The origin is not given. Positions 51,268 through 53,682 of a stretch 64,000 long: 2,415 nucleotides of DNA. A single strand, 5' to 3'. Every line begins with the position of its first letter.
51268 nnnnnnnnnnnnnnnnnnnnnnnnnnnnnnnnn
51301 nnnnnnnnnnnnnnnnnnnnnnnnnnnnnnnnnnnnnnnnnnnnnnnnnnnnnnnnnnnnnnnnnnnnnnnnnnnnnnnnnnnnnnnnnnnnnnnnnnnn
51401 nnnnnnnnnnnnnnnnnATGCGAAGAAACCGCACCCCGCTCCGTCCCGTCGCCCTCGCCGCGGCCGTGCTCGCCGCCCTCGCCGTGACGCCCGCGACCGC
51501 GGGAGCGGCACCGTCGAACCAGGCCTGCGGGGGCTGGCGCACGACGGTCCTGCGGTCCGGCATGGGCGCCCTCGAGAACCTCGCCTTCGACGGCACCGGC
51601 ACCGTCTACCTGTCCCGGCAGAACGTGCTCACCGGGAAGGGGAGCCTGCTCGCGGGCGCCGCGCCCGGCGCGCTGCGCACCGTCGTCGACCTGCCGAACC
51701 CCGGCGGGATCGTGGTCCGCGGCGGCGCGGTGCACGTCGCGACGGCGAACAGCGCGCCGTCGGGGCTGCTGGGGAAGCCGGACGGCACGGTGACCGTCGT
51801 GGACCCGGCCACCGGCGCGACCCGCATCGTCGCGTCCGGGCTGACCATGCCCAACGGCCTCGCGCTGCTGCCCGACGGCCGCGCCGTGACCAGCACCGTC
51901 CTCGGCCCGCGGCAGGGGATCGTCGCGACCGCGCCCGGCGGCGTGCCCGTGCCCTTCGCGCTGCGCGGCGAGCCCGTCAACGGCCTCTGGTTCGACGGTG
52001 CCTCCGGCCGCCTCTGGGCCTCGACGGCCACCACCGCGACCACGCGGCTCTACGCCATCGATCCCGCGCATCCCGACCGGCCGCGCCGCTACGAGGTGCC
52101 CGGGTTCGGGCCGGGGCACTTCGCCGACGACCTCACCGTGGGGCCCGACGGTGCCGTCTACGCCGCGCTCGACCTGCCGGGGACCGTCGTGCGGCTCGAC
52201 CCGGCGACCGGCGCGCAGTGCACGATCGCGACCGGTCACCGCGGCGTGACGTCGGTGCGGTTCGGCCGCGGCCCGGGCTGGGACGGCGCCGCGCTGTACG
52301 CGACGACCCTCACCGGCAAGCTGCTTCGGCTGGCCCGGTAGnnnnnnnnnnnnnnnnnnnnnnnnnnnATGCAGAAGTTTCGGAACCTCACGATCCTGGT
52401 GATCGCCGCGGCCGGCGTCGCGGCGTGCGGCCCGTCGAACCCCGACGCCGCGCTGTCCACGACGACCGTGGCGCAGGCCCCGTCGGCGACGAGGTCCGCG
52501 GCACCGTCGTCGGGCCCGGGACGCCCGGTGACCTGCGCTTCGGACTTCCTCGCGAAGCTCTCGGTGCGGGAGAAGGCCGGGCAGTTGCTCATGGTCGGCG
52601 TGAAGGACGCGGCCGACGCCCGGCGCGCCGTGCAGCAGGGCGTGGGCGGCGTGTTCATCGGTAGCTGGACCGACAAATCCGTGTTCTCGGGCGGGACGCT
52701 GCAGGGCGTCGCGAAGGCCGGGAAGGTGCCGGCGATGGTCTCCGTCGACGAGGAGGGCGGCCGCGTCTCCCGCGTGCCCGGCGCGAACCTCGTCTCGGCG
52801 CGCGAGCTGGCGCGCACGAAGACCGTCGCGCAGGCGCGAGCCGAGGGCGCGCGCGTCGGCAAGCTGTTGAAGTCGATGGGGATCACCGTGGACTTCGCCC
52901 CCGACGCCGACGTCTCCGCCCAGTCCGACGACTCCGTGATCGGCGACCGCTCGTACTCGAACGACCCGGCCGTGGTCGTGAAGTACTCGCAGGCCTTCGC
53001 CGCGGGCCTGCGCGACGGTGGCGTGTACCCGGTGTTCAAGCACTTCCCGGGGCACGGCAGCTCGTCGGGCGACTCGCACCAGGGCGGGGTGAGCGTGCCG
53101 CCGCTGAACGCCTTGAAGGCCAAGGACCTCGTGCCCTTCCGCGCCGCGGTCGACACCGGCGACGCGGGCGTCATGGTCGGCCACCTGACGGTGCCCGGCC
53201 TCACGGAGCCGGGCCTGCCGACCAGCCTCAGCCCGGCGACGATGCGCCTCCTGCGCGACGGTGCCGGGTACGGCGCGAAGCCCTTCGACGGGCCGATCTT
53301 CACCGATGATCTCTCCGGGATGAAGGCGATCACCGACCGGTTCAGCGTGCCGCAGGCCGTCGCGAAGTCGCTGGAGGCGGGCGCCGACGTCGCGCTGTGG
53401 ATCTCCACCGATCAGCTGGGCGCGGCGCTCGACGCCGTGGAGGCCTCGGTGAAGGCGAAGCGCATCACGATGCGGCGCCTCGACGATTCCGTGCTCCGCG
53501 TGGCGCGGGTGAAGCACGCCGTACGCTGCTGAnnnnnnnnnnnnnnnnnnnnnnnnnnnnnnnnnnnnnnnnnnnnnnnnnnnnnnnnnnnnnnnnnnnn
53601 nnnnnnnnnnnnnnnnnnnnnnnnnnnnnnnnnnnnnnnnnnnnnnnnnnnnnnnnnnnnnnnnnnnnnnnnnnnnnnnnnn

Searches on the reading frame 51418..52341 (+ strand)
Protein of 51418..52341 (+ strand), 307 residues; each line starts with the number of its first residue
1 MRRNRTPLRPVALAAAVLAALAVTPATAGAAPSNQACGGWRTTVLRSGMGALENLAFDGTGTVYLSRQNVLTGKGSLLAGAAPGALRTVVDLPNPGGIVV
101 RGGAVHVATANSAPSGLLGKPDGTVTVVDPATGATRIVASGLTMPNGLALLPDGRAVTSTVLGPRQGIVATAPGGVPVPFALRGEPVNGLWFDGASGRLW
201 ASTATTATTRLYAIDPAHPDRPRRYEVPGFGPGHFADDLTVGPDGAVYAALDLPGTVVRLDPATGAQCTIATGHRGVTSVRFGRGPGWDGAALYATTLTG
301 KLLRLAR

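Call 65: search_protein_families(library=pfam, proteins=[window:51418-52341:+], max_evalue=0.01)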
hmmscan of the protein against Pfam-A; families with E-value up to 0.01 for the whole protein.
window:51418-52341:+ (307 aa): 4 families
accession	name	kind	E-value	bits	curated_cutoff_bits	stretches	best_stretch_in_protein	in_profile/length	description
PF08450.18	SGL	-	3.1e-07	30.7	26.3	0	188-297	137-244/246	SMP-30/Gluconolactonase/LRE-like region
PF20067.5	SSL_N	-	0.00016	21.9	18.9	0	238-259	25-45/46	Strictosidine synthase-like, N-terminal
PF03088.22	Str_synth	-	0.00095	19.7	25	1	117-157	31-71/89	Strictosidine synthase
PF21959.2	DUF6923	-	0.0088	16.3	27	0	192-272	94-169/234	Repeat of unknown function (DUF6923)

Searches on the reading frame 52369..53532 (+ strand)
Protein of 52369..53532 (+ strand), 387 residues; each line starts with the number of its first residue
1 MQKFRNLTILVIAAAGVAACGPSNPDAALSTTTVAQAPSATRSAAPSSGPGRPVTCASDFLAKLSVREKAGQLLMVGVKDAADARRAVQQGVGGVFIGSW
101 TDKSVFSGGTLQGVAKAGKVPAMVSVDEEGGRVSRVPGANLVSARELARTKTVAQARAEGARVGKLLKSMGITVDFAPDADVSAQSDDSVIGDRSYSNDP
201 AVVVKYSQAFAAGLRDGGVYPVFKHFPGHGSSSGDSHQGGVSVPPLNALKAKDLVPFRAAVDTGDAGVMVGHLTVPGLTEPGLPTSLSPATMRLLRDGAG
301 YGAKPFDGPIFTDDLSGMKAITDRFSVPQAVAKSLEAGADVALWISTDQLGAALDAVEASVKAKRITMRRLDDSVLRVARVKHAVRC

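Call 6: search_protein_families(library=pfam, proteins=[window:52369-53532:+])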
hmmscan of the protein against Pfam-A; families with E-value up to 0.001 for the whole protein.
window:52369-53532:+ (387 aa): 1 family
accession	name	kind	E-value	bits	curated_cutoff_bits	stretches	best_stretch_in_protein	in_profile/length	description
PF00933.27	Glyco_hydro_3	-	9.8e-72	242.5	27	1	66-381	2-316/316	Glycosyl hydrolase family 3 N terminal domain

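Call 7: search_protein_families(library=ncbifam, proteins=[window:52369-53532:+])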
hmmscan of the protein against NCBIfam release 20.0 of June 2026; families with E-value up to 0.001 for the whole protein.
window:52369-53532:+ (387 aa): 3 families
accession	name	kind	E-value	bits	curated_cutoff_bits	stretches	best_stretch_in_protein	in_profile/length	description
NF003740.0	PRK05337.1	equivalog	1.4e-36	126.3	207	1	112-366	48-304/340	beta-N-acetylhexosaminidase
NF052329.1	XyloArabinsidase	equivalog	4.4e-11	41.6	1050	1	160-383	130-342/750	beta-xylosidase/alpha-l-arabinosidase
NF011678.0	PRK15098.1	equivalog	1.2e-06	27.3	666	1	57-383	38-354/765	beta-glucosidase BglX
